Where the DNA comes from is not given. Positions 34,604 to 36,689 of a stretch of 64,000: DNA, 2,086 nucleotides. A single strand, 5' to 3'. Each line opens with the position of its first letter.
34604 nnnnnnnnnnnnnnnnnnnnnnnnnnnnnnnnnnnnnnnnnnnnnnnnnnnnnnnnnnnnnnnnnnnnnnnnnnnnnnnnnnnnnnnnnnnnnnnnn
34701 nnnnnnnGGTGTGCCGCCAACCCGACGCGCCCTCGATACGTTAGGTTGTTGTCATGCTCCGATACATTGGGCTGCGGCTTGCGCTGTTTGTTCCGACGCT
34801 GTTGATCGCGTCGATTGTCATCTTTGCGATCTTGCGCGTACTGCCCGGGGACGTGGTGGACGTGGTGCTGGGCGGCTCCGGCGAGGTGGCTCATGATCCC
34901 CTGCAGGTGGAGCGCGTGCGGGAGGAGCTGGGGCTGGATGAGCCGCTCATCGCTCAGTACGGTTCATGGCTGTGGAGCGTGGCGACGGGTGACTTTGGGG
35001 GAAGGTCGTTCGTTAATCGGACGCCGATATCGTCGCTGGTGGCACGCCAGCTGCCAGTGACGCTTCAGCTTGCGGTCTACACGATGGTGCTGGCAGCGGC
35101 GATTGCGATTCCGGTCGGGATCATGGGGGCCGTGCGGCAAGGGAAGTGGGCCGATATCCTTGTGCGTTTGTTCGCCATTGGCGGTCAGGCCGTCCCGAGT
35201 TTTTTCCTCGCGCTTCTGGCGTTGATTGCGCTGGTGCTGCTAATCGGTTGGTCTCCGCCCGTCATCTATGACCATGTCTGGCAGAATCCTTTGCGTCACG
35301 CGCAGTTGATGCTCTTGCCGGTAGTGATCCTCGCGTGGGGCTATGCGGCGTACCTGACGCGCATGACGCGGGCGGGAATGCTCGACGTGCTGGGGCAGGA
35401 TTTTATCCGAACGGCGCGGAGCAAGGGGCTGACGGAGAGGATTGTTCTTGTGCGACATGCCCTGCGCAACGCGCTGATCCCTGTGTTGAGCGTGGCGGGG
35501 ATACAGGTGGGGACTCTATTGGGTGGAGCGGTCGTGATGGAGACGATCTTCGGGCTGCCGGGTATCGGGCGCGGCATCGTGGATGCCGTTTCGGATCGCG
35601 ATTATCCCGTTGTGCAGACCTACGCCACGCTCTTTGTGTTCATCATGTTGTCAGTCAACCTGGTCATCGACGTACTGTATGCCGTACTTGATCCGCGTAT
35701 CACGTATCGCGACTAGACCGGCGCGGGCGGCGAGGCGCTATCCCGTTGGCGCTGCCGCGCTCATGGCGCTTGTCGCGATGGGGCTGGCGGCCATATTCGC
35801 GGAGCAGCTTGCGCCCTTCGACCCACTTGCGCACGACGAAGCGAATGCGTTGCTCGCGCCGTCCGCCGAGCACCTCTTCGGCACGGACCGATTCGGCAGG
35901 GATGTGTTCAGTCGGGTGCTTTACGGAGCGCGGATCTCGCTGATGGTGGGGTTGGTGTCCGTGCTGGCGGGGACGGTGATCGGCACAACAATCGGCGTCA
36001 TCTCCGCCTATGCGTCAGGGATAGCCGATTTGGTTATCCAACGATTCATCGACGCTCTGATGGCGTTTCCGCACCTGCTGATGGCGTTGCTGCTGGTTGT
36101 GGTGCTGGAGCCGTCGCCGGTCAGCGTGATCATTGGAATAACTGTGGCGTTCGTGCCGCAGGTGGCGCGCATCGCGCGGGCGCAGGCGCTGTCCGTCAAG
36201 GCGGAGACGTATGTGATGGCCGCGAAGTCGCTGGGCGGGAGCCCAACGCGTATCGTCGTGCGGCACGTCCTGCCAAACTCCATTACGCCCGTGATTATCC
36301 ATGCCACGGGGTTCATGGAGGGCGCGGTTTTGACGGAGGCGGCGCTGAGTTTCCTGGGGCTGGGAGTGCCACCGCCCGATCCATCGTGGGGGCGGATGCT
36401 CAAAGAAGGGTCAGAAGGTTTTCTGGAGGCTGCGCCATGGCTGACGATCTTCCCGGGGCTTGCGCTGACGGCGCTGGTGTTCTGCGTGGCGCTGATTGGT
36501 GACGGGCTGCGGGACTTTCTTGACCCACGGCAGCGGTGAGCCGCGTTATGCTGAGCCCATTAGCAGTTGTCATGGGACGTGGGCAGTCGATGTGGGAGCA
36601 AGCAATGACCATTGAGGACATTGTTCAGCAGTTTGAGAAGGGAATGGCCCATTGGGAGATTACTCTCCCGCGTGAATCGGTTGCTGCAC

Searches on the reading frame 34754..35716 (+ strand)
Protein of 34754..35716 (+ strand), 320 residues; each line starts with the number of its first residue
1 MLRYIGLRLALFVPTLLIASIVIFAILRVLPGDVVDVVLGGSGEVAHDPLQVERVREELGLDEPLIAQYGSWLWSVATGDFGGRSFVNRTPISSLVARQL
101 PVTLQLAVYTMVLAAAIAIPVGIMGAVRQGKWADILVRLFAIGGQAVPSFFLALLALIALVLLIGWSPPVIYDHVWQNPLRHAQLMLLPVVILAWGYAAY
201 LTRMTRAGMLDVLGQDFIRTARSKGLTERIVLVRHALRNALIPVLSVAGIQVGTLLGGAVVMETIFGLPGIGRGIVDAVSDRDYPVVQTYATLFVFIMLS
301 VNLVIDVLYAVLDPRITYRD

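Call 3: search_protein_families(library=pfam, proteins=[window:34754-35716:+])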
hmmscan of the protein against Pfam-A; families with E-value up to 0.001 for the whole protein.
window:34754-35716:+ (320 aa): 2 families
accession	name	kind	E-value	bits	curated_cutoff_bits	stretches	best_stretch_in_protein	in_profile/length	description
PF00528.27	BPD_transp_1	-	7.4e-38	130.6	26.4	1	118-317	1-183/184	Binding-protein-dependent transport system inner membrane component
PF19300.4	BPD_transp_1_N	-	1.4e-10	41.8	23.8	1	1-107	1-114/114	Binding-prot-dependent transport system membrane comp, N-term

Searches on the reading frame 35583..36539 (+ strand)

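Call 3: search_protein_families(library=pfam, proteins=[window:35583-36539:+])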
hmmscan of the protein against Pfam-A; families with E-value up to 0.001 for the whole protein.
window:35583-36539:+ (318 aa): 2 families
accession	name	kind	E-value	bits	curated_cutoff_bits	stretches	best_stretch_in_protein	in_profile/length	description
PF00528.27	BPD_transp_1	-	4e-30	105.3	26.4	1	134-318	1-183/184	Binding-protein-dependent transport system inner membrane component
PF12911.12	OppC_N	-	0.00097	19.4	23.9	1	51-93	11-53/53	N-terminal TM domain of oligopeptide transport permease C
